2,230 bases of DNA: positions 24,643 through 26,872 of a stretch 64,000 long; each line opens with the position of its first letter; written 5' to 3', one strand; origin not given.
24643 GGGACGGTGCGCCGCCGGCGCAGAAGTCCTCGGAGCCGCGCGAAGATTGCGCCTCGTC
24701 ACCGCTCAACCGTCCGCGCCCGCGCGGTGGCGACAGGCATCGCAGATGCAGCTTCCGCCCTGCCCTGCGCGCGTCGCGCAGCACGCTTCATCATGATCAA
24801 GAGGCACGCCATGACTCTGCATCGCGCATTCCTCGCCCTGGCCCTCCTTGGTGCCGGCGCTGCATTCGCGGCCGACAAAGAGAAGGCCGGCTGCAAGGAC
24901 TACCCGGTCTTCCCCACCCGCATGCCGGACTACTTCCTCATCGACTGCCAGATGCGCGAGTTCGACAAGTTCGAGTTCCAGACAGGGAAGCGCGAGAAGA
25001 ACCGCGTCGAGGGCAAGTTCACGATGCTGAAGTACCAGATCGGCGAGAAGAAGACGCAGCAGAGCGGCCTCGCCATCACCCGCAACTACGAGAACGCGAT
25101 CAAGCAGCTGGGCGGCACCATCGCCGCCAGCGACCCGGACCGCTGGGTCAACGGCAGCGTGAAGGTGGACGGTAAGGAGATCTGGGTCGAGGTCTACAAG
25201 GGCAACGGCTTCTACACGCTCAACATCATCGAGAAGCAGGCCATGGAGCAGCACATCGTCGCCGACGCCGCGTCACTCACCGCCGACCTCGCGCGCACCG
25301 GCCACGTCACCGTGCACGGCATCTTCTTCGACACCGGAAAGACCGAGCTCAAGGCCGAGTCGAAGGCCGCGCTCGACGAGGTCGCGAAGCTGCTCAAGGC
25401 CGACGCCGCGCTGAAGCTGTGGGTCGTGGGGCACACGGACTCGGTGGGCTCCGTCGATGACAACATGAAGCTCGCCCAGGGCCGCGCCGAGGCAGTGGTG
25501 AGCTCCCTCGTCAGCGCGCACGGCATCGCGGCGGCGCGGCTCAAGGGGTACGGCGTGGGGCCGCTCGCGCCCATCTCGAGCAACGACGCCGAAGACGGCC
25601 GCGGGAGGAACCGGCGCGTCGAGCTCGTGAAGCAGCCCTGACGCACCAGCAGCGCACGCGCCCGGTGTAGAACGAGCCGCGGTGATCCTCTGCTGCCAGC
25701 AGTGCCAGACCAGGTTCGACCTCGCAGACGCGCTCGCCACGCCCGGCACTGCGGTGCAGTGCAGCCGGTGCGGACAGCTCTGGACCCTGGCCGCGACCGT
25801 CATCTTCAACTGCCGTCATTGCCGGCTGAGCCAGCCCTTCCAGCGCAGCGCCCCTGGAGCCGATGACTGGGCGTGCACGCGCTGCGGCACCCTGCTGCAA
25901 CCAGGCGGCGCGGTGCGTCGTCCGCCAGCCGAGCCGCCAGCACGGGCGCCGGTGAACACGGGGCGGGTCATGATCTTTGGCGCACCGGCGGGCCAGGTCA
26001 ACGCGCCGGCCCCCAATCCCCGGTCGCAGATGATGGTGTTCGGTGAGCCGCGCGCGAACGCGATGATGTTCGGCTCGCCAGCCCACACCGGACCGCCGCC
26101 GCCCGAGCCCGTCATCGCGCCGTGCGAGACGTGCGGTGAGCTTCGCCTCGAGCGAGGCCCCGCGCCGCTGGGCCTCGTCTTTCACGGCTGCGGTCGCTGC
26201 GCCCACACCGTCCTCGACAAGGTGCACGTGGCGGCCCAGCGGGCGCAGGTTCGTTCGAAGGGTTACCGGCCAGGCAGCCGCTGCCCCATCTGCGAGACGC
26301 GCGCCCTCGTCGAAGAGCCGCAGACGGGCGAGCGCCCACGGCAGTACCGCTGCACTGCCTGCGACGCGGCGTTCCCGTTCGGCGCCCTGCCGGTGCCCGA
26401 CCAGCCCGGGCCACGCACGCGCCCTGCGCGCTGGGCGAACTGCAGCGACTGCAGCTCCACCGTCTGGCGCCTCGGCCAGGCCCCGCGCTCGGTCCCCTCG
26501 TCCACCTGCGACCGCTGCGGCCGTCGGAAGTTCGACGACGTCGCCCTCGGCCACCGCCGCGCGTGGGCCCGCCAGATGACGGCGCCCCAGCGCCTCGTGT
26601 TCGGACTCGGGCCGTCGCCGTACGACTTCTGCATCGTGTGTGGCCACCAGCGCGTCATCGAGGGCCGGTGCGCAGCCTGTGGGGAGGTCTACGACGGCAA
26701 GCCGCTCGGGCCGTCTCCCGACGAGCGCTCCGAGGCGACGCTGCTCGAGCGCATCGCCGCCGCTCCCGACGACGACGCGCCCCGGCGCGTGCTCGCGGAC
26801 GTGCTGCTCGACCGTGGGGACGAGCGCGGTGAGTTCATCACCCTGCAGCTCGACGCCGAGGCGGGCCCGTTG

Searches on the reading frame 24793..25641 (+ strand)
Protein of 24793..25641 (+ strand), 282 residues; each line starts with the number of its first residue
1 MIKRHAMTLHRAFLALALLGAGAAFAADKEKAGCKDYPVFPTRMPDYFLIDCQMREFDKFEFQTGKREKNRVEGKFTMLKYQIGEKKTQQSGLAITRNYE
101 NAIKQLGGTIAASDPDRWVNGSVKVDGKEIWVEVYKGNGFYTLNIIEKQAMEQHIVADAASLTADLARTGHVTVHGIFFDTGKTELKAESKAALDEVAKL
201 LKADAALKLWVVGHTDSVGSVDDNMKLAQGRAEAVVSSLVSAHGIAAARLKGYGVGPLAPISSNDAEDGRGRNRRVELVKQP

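Call 3: search_protein_families(library=pfam, proteins=[window:24793-25641:+], max_evalue=0.1)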
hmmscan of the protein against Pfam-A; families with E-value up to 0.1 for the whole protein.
window:24793-25641:+ (282 aa): 3 families
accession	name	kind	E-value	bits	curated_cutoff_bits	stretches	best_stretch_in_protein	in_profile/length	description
PF00691.25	OmpA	-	7.9e-19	68.3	27.2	1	178-274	1-98/98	OmpA family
PF05359.17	DUF748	-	4.8e-05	22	50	1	175-217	879-921/1037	Domain of Unknown Function (DUF748)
PF12138.14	Spherulin4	-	0.078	12.9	30.2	0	168-206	93-129/239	Spherulation-specific family 4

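Call 4: search_protein_families(library=ncbifam, proteins=[window:24793-25641:+], max_evalue=0.1)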
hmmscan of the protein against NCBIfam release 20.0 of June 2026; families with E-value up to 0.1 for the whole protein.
window:24793-25641:+ (282 aa): 40 families (the best 25 are shown)
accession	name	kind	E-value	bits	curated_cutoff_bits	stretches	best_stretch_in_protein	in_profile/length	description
NF053611.1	YiaD_Gzip_OmpA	equivalog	3.4e-28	98.7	175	1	174-278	101-204/206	YiaD family glycine zipper/OmpA-like lipoprotein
NF007804.1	PRK10510.1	equivalog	8.5e-24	84.1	307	1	176-281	113-217/219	OmpA family lipoprotein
NF053612.1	anchor_PA1041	equivalog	1e-23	84.6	250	1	166-278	119-233/236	PA1041 family peptidoglycan-binding anchor lipoprotein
NF045787.1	OmpABordt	equivalog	5.2e-23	81.7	200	1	108-278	20-187/194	outer membrane protein OmpA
NF053613.1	OMP_toxin_LptF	equivalog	6.2e-20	71.9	400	1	159-278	124-243/256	lipotoxin F family OmpA-related lipoprotein LptF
NF053585.1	OMP_LP_YfiB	equivalog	4.7e-19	68.8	128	1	177-279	58-159/163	outer membrane lipoprotein YfiB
NF006541.1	PRK09038.1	equivalog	1.6e-17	64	283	1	176-279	142-247/253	flagellar motor protein MotD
TIGR03350.1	type_VI_ompA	equivalog_domain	1.8e-17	63.6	139.8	1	171-278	25-135/137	type VI secretion system protein TssL, long form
NF052230.1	T9SS_PorE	exception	2.7e-17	62.3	600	1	169-260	509-599/648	PorE family type IX secretion system protein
NF045788.1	Omp38Acinit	equivalog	1.2e-16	60.8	500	1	176-276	242-342/354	outer membrane protein Omp38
NF053607.1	CHU_0125_OmpA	equivalog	1.7e-15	56.6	620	1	153-277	509-633/639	CHU_0125 family OmpA-like outer membrane integrity protein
NF006542.0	PRK09039.1-1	equivalog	1.2e-14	54.3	388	1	176-278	508-622/627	peptidoglycan -binding protein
TIGR02802.1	Pal_lipo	equivalog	1.4e-14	54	125.35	1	177-279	2-103/104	peptidoglycan-associated lipoprotein Pal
NF033763.1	exchanger_TraB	exception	2e-14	52.5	700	1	172-282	389-499/522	outer membrane exchange protein TraB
NF005831.1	PRK07734.1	equivalog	4.7e-14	52.8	301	1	160-279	122-247/250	flagellar motor protein MotB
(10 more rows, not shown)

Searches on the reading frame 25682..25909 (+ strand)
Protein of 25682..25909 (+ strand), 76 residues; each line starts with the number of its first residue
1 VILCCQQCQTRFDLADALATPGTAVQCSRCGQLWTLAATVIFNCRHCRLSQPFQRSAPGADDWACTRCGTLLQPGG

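Call 59: search_solved_structures(query=window:25682-25909:+, max_evalue=10, show_alignments=4)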
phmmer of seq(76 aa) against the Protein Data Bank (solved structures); distinct sequences matched with E-value up to 10: 12.
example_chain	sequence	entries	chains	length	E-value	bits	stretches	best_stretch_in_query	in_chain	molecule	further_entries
2nb9_A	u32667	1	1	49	0.00022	24.6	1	1-36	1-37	Uncharacterized protein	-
7zok_A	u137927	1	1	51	0.077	16.5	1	4-38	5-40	Adventurous gliding motility protein X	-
7jwb_D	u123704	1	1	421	0.67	13.6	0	38-71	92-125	autonomous human heavy chain variable domain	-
9o17_AR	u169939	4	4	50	0.81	13.3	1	22-48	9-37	Small ribosomal subunit protein uS14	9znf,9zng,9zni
7ebj_A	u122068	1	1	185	1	13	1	2-71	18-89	Tripartite motif-containing protein 66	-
2lvr_A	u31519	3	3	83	1.5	12.5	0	20-53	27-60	Zinc finger and BTB domain-containing protein 17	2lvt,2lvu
8f6t_A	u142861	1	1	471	1.8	12.2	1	14-69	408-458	Alkane 1-monooxygenase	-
4nl4_H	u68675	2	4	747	2.3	11.9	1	22-60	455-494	Primosome assembly protein PriA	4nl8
6dgd_A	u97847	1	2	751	2.3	11.9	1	22-60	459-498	Primosomal protein N'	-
6iet_A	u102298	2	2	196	3.4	11.3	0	2-71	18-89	Tripartite motif-containing protein 66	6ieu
9zbu_H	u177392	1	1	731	4.1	11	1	22-60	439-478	Replication restart protein PriA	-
8fak_H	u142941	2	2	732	4.1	11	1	22-60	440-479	Primosomal protein N'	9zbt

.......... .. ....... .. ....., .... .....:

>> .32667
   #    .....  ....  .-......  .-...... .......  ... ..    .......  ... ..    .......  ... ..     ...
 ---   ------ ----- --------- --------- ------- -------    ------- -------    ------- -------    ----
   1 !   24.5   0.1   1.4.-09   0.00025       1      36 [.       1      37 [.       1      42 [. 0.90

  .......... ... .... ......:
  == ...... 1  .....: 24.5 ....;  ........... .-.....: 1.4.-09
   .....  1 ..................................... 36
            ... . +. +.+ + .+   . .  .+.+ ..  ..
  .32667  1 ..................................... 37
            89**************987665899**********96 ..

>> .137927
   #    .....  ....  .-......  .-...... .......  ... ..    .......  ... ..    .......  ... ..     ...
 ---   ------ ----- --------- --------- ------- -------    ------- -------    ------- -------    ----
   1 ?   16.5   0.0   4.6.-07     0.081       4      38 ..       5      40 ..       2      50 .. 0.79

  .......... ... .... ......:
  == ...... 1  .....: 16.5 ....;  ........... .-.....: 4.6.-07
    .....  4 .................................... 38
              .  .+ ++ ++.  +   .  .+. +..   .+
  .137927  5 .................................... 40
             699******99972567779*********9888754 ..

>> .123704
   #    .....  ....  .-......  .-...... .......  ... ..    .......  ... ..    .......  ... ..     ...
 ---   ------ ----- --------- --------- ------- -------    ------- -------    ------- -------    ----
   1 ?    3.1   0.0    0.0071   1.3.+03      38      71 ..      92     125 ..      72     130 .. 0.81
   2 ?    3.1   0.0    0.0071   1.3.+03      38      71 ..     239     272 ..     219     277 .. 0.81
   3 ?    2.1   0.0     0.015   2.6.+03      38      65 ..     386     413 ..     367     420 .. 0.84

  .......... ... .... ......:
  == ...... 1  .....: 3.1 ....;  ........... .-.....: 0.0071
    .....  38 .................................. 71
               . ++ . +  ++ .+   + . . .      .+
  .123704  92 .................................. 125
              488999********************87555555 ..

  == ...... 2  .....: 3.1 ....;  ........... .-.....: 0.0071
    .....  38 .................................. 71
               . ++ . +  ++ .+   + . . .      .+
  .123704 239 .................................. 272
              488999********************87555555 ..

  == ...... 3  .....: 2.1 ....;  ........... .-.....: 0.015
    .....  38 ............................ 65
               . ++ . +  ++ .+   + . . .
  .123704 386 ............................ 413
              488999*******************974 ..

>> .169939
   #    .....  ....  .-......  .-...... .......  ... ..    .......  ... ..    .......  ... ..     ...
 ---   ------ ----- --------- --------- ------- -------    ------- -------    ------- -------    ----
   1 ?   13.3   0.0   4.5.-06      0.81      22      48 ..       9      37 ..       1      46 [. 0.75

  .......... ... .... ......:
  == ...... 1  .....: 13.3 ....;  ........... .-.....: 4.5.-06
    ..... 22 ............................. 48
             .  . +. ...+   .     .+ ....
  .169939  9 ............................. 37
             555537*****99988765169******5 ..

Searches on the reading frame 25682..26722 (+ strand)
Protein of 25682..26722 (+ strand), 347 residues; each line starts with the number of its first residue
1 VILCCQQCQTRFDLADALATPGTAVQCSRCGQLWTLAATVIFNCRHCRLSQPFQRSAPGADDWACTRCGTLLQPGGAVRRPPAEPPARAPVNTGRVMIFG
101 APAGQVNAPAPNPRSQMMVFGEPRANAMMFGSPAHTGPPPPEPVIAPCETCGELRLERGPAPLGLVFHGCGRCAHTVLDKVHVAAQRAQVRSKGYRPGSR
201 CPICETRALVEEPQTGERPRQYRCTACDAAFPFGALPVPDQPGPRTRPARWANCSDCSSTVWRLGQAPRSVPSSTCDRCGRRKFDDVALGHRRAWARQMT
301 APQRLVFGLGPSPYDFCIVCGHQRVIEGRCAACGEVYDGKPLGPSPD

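Call 68: search_protein_representatives(protein=window:25682-26722:+)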
Query: 347 residues. Proteins with E-value up to 0.001 (for the whole library): 7; up to 1e-10: 2; up to 1e-30: 1. The best 7 are listed.
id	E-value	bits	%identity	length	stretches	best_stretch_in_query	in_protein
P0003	5.6e-128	443.6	71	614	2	137-345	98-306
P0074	1.1e-16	77.3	35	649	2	137-339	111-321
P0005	2.6e-05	39.9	55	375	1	290-338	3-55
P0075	1.9e-04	37.1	35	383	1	252-334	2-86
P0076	4.3e-04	35.9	41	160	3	2-60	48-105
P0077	7.8e-04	35.0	31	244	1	2-122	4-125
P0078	8.4e-04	34.9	33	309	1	200-320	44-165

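Call 71: search_protein_families(library=ncbifam, proteins=[P0074, P0075, P0076, P0077], max_evalue=0.01)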
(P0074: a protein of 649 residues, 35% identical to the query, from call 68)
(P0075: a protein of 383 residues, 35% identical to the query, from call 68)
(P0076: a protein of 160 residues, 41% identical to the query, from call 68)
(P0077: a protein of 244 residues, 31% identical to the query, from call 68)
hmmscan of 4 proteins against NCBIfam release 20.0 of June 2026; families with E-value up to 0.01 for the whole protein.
P0074 (649 aa): 2 families
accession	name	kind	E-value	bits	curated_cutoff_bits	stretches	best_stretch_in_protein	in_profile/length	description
TIGR02996.1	rpt_mate_G_obs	domain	0.00063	19.5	29.05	1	344-383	3-43/45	TIGR02996 domain-containing protein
TIGR00280.1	eL43_euk_arch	equivalog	0.004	17.4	95.8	0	159-199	24-65/92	50S ribosomal protein L37Ae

P0075 (383 aa): 1 family
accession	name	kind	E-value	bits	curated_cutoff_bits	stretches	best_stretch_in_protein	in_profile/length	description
TIGR02996.1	rpt_mate_G_obs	domain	4.7e-08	32.7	29.05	1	106-146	1-42/45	TIGR02996 domain-containing protein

P0076 (160 aa): 3 families
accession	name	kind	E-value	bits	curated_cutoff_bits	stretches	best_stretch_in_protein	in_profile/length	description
TIGR02098.1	MJ0042_CXXC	domain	1.5e-13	50.2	20.9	2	2-37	2-37/38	MJ0042-type zinc finger domain-containing protein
NF038384.1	zinc_YnfU_fam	subfamily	0.00059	19.4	36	1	49-82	17-50/52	YnfU family zinc-binding protein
NF033761.1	gliding_GltJ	equivalog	0.00065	18.9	450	1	4-47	4-47/671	adventurous gliding motility protein GltJ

P0077 (244 aa): 2 families
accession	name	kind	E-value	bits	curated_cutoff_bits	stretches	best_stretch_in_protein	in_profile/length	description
NF041070.1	carrier_LysW_Arch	domain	2.4e-05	24.3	75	1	25-59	3-41/57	alpha-aminoadipate/glutamate carrier protein LysW/ArgW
NF041259.1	mono_DmmA_fam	domain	0.0016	18.7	60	0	41-73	51-82/101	dimethylamine monooxygenase subunit DmmA family protein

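Call 72: find_encoding_contigs(protein=P0074, flank=8000, max_places=4)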
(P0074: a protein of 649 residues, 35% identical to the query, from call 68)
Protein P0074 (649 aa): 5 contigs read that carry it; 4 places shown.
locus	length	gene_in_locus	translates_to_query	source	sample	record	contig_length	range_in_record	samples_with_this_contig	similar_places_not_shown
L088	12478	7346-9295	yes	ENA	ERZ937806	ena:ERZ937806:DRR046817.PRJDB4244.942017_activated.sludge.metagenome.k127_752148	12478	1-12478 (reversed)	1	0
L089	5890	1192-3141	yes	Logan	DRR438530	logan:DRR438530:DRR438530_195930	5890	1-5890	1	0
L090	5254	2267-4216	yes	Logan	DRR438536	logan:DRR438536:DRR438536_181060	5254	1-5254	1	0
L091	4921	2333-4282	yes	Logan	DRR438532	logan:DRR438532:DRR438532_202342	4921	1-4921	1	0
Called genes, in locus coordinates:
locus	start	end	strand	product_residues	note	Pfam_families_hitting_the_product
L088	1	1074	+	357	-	?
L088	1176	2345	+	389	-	PF00438:S-AdoMet_synt_N, PF02772:S-AdoMet_synt_M, PF02773:S-AdoMet_synt_C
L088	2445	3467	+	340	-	PF07238:PilZ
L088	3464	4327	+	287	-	PF02673:BacA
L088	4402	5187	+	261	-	-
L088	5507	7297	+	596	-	PF01055:Glyco_hydro_31_2nd, PF21365:Glyco_hydro_31_3rd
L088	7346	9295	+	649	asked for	-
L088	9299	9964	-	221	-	PF00719:Pyrophosphatase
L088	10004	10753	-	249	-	PF02348:CTP_transf_3, PF12804:NTP_transf_3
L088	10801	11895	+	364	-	-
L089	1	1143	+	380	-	?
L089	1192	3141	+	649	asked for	-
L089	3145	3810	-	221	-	PF00719:Pyrophosphatase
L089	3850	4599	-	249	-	PF02348:CTP_transf_3, PF12804:NTP_transf_3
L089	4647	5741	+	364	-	-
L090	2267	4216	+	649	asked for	-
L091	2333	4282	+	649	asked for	-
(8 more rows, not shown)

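Call 73: find_encoding_contigs(protein=P0075, flank=8000, max_places=4)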
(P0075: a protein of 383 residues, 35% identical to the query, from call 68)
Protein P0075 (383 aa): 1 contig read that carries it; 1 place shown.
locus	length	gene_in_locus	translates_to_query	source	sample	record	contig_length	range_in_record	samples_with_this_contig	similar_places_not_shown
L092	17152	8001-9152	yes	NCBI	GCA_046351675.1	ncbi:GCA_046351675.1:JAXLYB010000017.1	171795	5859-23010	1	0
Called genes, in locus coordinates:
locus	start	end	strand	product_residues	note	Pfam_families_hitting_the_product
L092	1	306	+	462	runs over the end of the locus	PF01180:DHO_dh, PF01207:Dus, PF12837:Fer4_6 (faint), PF12797:Fer4_2 (faint), PF00037:Fer4 (faint), PF12838:Fer4_7 (weak), PF13237:Fer4_10 (faint), PF14697:Fer4_21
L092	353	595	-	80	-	-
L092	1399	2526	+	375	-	-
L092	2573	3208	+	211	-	-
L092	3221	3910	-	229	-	-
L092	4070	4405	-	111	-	-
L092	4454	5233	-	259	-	PF01738:DLH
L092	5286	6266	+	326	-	-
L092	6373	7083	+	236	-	-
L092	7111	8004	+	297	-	-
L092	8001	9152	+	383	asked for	-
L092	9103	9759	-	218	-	-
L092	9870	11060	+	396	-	PF07690:MFS_1 (weak), PF13347:MFS_2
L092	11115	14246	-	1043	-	PF00873:ACR_tran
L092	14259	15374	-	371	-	PF25919:BSH_CusB (faint), PF25973:BSH_CzcB, PF25893:HH_CzcB (weak), PF25944:Beta-barrel_RND (weak), PF25954:Beta-barrel_RND_2, PF25975:CzcB_C, PF25989:YknX_C (weak)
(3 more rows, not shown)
